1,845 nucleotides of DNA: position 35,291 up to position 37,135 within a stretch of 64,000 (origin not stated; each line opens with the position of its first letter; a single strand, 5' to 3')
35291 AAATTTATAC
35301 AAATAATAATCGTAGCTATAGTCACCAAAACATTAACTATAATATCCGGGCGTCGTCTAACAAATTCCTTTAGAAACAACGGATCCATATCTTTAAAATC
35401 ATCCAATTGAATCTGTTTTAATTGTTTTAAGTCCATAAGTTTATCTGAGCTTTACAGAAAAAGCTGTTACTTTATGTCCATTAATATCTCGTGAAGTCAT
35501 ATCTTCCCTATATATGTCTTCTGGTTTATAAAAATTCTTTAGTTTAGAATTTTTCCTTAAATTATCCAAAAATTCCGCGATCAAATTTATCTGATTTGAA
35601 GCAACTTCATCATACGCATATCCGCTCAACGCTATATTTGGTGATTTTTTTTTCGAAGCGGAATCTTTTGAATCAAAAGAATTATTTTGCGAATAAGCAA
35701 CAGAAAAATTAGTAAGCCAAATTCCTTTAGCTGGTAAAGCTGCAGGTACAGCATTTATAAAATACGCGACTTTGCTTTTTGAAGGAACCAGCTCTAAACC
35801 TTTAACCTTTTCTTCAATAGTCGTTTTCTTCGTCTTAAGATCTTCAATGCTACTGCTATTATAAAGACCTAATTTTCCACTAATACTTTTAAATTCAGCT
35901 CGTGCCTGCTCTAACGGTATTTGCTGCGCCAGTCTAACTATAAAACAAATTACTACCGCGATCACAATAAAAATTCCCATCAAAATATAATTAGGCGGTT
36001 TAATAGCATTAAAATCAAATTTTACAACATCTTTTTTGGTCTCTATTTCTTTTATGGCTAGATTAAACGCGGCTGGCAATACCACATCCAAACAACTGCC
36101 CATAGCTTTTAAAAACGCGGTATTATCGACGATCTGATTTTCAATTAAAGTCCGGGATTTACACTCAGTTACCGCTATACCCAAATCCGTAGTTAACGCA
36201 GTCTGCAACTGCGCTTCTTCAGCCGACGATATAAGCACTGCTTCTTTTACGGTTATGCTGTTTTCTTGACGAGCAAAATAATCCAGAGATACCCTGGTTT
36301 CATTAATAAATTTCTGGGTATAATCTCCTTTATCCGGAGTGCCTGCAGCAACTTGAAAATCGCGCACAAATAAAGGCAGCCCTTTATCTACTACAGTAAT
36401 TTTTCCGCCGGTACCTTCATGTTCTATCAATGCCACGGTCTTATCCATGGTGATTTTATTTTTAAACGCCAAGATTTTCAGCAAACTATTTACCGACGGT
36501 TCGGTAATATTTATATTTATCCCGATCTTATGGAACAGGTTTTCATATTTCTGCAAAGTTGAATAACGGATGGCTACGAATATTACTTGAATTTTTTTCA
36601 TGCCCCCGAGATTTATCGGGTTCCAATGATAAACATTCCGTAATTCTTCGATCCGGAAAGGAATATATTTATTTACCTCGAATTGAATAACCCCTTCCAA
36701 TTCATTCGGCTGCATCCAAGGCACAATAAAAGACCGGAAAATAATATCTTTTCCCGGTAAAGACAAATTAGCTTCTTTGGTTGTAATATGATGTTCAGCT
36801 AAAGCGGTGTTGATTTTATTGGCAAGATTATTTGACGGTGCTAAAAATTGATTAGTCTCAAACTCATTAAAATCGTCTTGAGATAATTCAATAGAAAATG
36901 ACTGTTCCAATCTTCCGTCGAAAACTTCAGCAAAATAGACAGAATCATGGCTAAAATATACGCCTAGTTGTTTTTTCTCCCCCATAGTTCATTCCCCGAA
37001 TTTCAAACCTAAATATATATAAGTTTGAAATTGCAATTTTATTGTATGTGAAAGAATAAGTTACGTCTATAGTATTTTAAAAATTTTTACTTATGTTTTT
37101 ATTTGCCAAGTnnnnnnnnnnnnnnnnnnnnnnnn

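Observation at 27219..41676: Type IV pilus / T2SS-like cluster contiguous and co-directional with ExbB-ExbD-like genes and an 830-aa TPR protein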

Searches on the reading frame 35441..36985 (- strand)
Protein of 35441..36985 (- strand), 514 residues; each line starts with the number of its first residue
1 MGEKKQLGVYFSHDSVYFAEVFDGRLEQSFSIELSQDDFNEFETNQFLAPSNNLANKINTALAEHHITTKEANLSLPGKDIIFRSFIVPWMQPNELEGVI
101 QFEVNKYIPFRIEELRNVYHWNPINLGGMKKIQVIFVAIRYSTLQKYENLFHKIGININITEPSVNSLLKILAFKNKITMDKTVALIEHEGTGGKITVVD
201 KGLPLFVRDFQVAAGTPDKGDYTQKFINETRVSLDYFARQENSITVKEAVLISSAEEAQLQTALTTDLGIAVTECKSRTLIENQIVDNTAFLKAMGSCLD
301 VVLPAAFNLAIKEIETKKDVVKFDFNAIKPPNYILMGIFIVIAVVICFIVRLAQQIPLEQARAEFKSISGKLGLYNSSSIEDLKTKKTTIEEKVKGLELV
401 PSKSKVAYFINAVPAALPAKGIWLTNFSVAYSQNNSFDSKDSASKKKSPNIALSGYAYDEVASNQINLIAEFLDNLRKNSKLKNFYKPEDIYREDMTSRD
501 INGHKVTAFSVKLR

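Call 4: search_protein_families(library=pfam, proteins=[window:35441-36985:-], max_evalue=0.01)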
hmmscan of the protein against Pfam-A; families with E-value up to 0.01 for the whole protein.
window:35441-36985:- (514 aa): 2 families
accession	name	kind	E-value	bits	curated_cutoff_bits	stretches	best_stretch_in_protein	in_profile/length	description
PF11104.14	PilM_2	-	4.1e-10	39.6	27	1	50-210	43-208/340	Type IV pilus assembly protein PilM;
PF05137.18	PilN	-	0.0071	16.8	22.8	0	411-512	4-75/78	Fimbrial assembly protein (PilN)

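Call 9: find_encoding_contigs(protein=window:35441-36985:-, flank=10000, max_places=6)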
Protein window:35441-36985:- (514 aa): no gene with exactly this product is on record in the collection.

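Call 10: find_homologous_proteins(query=window:35441-36985:-, max_evalue=0.001)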
Query window:35441-36985:- (514 aa): 77 proteins with E <= 0.001 among 8000 candidates.
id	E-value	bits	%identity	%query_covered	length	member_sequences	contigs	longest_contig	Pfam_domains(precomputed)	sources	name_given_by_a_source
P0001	0.0e+0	1130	100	100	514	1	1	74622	PF11104.15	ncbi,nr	ncbi:MAG: pilus assembly protein PilM [Candidatus Omnitrophica bacterium]|nr:pilus assembly protein 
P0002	6.5e-223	759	66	100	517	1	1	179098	PF11104.15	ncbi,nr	ncbi:MAG: pilus assembly protein PilM [Candidatus Omnitrophica bacterium]|nr:pilus assembly protein 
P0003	5.4e-85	304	33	100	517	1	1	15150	PF11104.15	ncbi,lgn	-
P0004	2.6e-75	272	32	100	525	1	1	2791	PF11104.15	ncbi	-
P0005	1.5e-74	270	32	100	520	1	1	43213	PF11104.15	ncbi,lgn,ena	-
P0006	4.4e-73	265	33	100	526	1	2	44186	PF11104.15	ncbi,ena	-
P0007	3.0e-72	262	31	100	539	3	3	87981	PF05134.20,PF11104.15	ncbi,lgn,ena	-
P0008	6.1e-72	261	31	100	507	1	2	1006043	PF11104.15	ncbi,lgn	ncbi:MAG: pilus assembly protein PilM [Candidatus Omnitrophota bacterium]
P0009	8.0e-71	258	31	100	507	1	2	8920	PF11104.15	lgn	-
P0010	1.2e-70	257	31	100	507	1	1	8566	PF11104.15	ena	-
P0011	4.1e-70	255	31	100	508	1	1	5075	PF11104.15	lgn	-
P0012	1.9e-69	253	32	100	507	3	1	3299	PF11104.15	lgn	-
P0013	3.4e-69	252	31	100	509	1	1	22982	PF11104.15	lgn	-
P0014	4.7e-69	252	32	100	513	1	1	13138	PF11104.15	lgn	-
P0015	5.4e-69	252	33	84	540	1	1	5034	PF11104.15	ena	-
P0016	4.7e-68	248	32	100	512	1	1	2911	PF11104.15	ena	-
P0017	5.5e-67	245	31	100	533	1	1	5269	PF11104.15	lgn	-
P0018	2.8e-66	243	31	99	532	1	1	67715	PF11104.15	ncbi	-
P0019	3.4e-66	242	32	99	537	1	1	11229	PF11104.15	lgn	-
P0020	3.5e-66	242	30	100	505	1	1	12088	PF11104.15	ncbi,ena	-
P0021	1.8e-65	240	29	100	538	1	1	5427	PF11104.15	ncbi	-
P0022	1.3e-64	237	31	100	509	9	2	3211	PF11104.15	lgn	-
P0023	7.4e-64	235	30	100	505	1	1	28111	PF11104.15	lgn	-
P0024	1.1e-63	234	31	99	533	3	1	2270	PF11104.15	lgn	-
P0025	1.3e-63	234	30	99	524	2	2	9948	PF11104.15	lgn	-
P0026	7.5e-63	231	29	99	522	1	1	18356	PF11104.15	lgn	-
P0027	1.4e-60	224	29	99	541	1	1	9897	PF11104.15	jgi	-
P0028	3.2e-60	223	29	99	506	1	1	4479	PF11104.15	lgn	-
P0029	4.8e-60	222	29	95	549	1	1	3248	PF11104.15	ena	-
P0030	1.3e-59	221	29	99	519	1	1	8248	PF11104.15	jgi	jgi:Tfp pilus assembly PilM family ATPase/Tfp pilus assembly protein PilN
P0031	1.6e-59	220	29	100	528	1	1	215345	PF11104.15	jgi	jgi:hypothetical protein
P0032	1.6e-58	217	29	100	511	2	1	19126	PF11104.15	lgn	-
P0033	4.4e-53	199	29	100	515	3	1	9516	PF11104.15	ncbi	-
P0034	1.8e-52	197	27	100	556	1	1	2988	PF11104.15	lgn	-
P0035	6.0e-52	195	29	99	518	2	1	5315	PF11104.15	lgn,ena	-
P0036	5.2e-50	189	26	95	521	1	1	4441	PF05137.19,PF11104.15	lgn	-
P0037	6.1e-50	189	27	92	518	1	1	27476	PF05137.19,PF11104.15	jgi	jgi:Tfp pilus assembly PilM family ATPase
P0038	7.0e-48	182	27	96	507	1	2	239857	PF05137.19,PF11104.15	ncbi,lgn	-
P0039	6.7e-47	179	27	87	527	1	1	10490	PF11104.15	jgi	jgi:Tfp pilus assembly PilM family ATPase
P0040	9.0e-46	175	27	88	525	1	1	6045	PF11104.15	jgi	jgi:Tfp pilus assembly PilM family ATPase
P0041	3.6e-45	173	26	95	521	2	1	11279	PF11104.15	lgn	-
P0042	2.6e-44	170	27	89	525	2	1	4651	PF05137.19,PF11104.15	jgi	jgi:Tfp pilus assembly PilM family ATPase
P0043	1.2e-42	165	27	91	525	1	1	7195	PF11104.15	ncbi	-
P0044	1.3e-42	164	26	89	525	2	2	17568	PF11104.15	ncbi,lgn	-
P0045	3.5e-41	160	27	84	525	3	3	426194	PF11104.15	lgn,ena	-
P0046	2.3e-39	154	25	89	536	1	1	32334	PF11104.15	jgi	jgi:hypothetical protein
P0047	7.5e-39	152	27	84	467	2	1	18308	PF11104.15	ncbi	-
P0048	9.4e-33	132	26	98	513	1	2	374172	PF05137.19,PF11104.15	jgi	-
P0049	3.5e-30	124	25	98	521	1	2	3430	PF05137.19,PF11104.15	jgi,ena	-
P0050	5.6e-30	123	26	98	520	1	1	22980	PF11104.15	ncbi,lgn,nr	ncbi:MAG: pilus assembly protein PilM [Candidatus Omnitrophica bacterium]|nr:pilus assembly protein 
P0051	1.4e-29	122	25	88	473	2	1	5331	PF05137.19,PF11104.15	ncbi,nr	ncbi:MAG: pilus assembly protein PilM, partial [Candidatus Omnitrophica bacterium]|nr:pilus assembly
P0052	4.4e-28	117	26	94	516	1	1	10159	PF11104.15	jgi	jgi:Tfp pilus assembly PilM family ATPase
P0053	6.0e-28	116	23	100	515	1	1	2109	PF11104.15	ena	-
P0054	1.1e-27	115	25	93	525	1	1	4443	PF11104.15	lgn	-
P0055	3.4e-27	114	24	99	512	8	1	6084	PF05137.19,PF11104.15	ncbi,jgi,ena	ncbi:MAG: pilus assembly protein PilM [Candidatus Omnitrophota bacterium]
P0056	5.5e-27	113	26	99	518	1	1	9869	PF05137.19,PF11104.15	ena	-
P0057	6.0e-27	113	25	99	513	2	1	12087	PF05137.19,PF11104.15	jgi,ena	-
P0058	7.9e-27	113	25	93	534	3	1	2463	PF11104.15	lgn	-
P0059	4.5e-26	110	25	90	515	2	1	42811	PF05137.19,PF11104.15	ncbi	ncbi:pilus assembly protein PilM [Candidatus Omnitrophota bacterium]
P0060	2.4e-25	108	26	99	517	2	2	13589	PF05137.19,PF11104.15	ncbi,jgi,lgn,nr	ncbi:MAG: pilus assembly protein PilM [Candidatus Omnitrophota bacterium]|jgi:Tfp pilus assembly Pil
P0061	3.2e-25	107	24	98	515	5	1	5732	PF11104.15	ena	-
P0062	4.9e-25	107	26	85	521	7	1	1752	PF11104.15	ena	-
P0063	6.0e-25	106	24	83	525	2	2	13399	PF11104.15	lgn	-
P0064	7.2e-25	106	25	94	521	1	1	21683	PF11104.15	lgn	-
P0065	1.9e-24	105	26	99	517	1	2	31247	PF05137.19,PF11104.15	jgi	jgi:hypothetical protein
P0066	4.8e-24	103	27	88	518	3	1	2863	PF11104.15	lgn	-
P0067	2.5e-22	98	26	99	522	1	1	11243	PF05137.19,PF11104.15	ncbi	-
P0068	3.9e-22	97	28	73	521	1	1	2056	PF11104.15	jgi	jgi:type IV pilus assembly protein PilM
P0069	7.1e-22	96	26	83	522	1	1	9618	PF11104.15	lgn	-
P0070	7.4e-22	96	24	94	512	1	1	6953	PF11104.15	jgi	jgi:hypothetical protein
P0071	9.8e-22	96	22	99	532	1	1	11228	PF05137.19,PF11104.15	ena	-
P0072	4.8e-21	93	24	93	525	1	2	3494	PF05137.19,PF11104.15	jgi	jgi:Tfp pilus assembly PilM family ATPase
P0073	6.4e-21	93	25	77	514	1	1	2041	PF05137.19,PF11104.15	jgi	jgi:Tfp pilus assembly protein PilN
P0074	7.4e-20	90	22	99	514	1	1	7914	PF11104.15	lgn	-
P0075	1.3e-19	89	24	89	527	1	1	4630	PF05137.19,PF11104.15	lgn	-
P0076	9.8e-19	86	23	94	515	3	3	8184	PF05137.19,PF11104.15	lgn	-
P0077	2.5e-18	84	25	93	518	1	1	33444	PF05137.19,PF11104.15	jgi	jgi:hypothetical protein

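Call 13: find_related_loci(query=A1, collection=genome_contigs, flank=10000)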
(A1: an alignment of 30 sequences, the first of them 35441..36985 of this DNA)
Query A1 (514 aa) in genome_contigs; peptide patterns used: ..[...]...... (x = any residue, [..] = any of these).
599 stretches matched a pattern (row limit reached: there are more); 521 encode a relative of the query (tblastn E <= 1e-3); the best 80 are kept; 80 distinct loci.
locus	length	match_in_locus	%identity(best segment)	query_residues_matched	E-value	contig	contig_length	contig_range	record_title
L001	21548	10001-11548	66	1-514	0e+0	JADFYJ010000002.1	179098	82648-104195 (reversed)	MAG: Candidatus Omnitrophota bacterium isolate nDJH6bin5 nDJH6_bin5_NODE_2_length_179098_cov_10.056110, whole genome sho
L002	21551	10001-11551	34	1-514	2e-84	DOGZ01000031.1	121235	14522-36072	MAG TPA_asm: Candidatus Omnitrophota bacterium isolate UBA10174 contig_18520, whole genome shotgun sequence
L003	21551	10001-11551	32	1-512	7e-81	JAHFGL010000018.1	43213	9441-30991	MAG: Candidatus Omnitrophota bacterium isolate nzgw314 NODE_906_length_43214_cov_4.493978, whole genome shotgun sequence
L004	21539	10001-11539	31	1-514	5e-79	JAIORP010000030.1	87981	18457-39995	MAG: Candidatus Omnitrophota bacterium isolate SMBSF21 20074_Bin_2_contigs_1_c_000000000027, whole genome shotgun sequen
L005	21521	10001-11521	31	1-514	3e-77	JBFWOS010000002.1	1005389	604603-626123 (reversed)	MAG: Candidatus Omnitrophota bacterium isolate CA_2019_TPBF_141 NODE_29_length_1005389_cov_48.480852_TPBF, whole genome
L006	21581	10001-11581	30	1-514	1e-74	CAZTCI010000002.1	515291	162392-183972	MAG TPA_asm: uncultured Planctomycetales bacterium isolate binchicken_co185_276 genome assembly, contig: NODE_10_length_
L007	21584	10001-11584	31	1-511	4e-74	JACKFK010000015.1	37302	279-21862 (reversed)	MAG: Candidatus Omnitrophota bacterium isolate HK-STAS-OMNI-3 HK-STAS-OMNI-3_15, whole genome shotgun sequence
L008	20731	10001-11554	32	7-511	9e-73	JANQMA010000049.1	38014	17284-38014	MAG: Candidatus Omnitrophota bacterium isolate PL25a_bin.80 k99_3215708, whole genome shotgun sequence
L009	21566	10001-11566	28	1-514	5e-73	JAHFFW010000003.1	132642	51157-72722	MAG: Candidatus Omnitrophota bacterium isolate nzgw300 NODE_21_length_132643_cov_6.405653, whole genome shotgun sequence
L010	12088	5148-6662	30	1-514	2e-71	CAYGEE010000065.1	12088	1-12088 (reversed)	MAG TPA_asm: uncultured Planctomycetales bacterium isolate ERP113451_co3_410 genome assembly, contig: NODE_4262_length_1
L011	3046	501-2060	32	1-511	4e-71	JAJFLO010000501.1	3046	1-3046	MAG: Verrucomicrobia bacterium isolate OFTM167 OFTM167_500, whole genome shotgun sequence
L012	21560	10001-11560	30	1-514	4e-70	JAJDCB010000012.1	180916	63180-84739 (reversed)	MAG: Candidatus Omnitrophota bacterium isolate OFTM390 OFTM390_11, whole genome shotgun sequence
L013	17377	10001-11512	30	1-511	1e-69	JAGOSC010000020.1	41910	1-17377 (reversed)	MAG: Candidatus Omnitrophota bacterium isolate Gw_Eff_bin_307 Gw_Eff_1529_length_41910_cov_6.097073, whole genome shotgu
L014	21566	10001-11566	30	5-514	2e-69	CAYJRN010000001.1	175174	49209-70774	MAG TPA_asm: uncultured Planctomycetales bacterium isolate ERP125453_co1_226 genome assembly, contig: NODE_20_length_175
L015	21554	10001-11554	29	3-514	3e-69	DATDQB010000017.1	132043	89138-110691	MAG TPA_asm: Candidatus Omnitrophota bacterium isolate SMAG_U7936 k141_2020582, whole genome shotgun sequence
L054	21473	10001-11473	27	7-487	3e-37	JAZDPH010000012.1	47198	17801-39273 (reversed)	MAG: Candidatus Omnitrophota bacterium isolate MEGAHIT-group-0.826 k141_3233727, whole genome shotgun sequence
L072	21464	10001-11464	28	3-487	4e-35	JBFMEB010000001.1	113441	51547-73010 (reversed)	MAG: Candidatus Omnitrophota bacterium isolate MAG234 MAG234_1, whole genome shotgun sequence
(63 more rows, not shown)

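Call 20: search_protein_families(library=ncbifam, proteins=[window:35441-36985:-], max_evalue=0.01)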
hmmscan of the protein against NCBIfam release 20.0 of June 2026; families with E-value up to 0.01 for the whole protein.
window:35441-36985:- (514 aa): 2 families
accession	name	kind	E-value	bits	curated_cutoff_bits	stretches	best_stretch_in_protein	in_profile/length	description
TIGR01175.1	pilM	subfamily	4.5e-18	65.4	133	1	51-214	50-220/348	type IV pilus assembly protein PilM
NF045709.1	Amuc_1101_fam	equivalog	1.5e-12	47.1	650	2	62-160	61-157/608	Amuc_1101 family PilM-like pilus complex protein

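Call 46: search_protein_families(library=pfam, proteins=[L054:7391-8089:+, L072:7921-8598:+], max_evalue=1)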
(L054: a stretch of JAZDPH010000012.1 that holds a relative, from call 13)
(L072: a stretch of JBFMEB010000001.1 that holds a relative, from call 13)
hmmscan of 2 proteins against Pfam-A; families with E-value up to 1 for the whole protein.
L054:7391-8089:+ (233 aa): 0 families

L072:7921-8598:+ (226 aa): 0 families

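Call 105: predict_structure(alignment_id=A1)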
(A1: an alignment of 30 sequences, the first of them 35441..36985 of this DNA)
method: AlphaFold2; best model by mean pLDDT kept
length: 514 residues; sequences in the alignment: 30
mean_pLDDT: 83.5   pTM: 0.59
mean pLDDT of the five models: 83.5, 83.3, 83.3, 83.1, 82.2
residues with pLDDT >= 90: 241; 70-90: 194; 50-70: 45; < 50: 34
segments of 3 or more residues with pLDDT < 50: 47-50, 313-329, 435-445
pLDDT, mean of each block of 10 residues (from residue 1): 80 91 90 84 58 83 92 93 92 89 87 90 89 93 90 91 95 91 93 91 92 63 89 93 91 87 93 88 76 93 88 44 42 75 87 77 74 69 82 70 73 90 92 53 57 95 93 94 88 93 93 92
secondary structure, 60 per line:
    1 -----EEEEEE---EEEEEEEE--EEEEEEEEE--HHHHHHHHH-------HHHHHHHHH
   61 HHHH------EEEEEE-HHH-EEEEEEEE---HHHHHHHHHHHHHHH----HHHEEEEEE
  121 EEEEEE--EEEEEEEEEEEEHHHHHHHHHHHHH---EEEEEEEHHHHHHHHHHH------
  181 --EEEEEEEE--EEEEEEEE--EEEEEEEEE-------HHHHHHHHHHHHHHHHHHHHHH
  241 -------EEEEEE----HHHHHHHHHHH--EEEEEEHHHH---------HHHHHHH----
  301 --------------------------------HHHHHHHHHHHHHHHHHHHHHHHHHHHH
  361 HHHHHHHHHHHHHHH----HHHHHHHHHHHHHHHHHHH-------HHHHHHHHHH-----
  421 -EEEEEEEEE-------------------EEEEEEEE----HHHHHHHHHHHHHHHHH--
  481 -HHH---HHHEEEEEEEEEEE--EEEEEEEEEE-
elements in order: E6-11 E15-22 E25-33 H36-44 H52-64 E71-76 E82-89 H93-107 E115-126 E129-140 H141-153 E157-163 H164-174 E183-190 E193-200 E203-211 H219-240 E248-253 H258-268 E271-276 H277-280 H290-296 H333-375 H380-398 H406-415 E422-430 E450-457 H462-478 E491-501 E504-513

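Call 107: fold_search(model_id=the predicted structure, library=pdb)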
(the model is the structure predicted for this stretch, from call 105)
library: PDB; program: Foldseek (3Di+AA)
matches with E <= 10: 1499; with E <= 0.001: 214
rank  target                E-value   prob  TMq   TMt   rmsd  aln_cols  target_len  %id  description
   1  5eq6_A                1.6e-18  1.00  0.40  0.55   7.3       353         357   17  Pseudomonas aeruginosa PilM bound to AMP-PNP (released 2016-04-27)
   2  5eou_B                4.1e-18  1.00  0.45  0.63   5.7       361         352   16  Pseudomonas aeruginosa PilM:PilN1-12 bound to ATP (released 2016-04-27)
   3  5eq6_B                4.1e-18  1.00  0.39  0.55   7.7       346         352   16  Pseudomonas aeruginosa PilM bound to AMP-PNP (released 2016-04-27)
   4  5eoy_A                5.7e-18  1.00  0.41  0.57   7.1       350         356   17  Pseudomonas aeruginosa SeMet-PilM bound to ADP (released 2016-04-27)
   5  5eox_B                9.9e-18  1.00  0.40  0.55   7.3       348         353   16  Pseudomonas aeruginosa PilM bound to ADP (released 2016-04-27)
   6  5eou_A                2.4e-17  1.00  0.43  0.63   5.7       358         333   15  Pseudomonas aeruginosa PilM:PilN1-12 bound to ATP (released 2016-04-27)
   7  5eox_A                3.2e-17  1.00  0.40  0.56   7.0       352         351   16  Pseudomonas aeruginosa PilM bound to ADP (released 2016-04-27)
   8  5eoy_B                4.6e-17  1.00  0.40  0.55   7.2       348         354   17  Pseudomonas aeruginosa SeMet-PilM bound to ADP (released 2016-04-27)
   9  3jc8_Ma               1.3e-16  1.00  0.41  0.57   6.5       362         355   15  Architectural model of the type IVa pilus machine in a piliated state (released 2016-03-16)
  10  2ych_A                4.0e-16  1.00  0.44  0.64   5.6       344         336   17  PilM-PilN type IV pilus biogenesis complex (released 2011-05-11)
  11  3wt0_C                2.6e-11  1.00  0.38  0.50   7.8       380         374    9  Crystal Structure Analysis of Cell Division Protein (released 2015-04-29)
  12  3wqt_C                3.9e-11  1.00  0.39  0.52   7.3       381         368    9  Staphylococcus aureus FtsA complexed with AMPPNP (released 2014-10-08)
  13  3wt0_D                6.3e-11  1.00  0.38  0.50   7.6       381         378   10  Crystal Structure Analysis of Cell Division Protein (released 2015-04-29)
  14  3wqu_B                7.9e-11  1.00  0.38  0.50   7.7       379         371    9  Staphylococcus aureus FtsA complexed with ATP (released 2014-10-08)
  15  3wt0_A                1.0e-10  1.00  0.39  0.51   7.5       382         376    9  Crystal Structure Analysis of Cell Division Protein (released 2015-04-29)
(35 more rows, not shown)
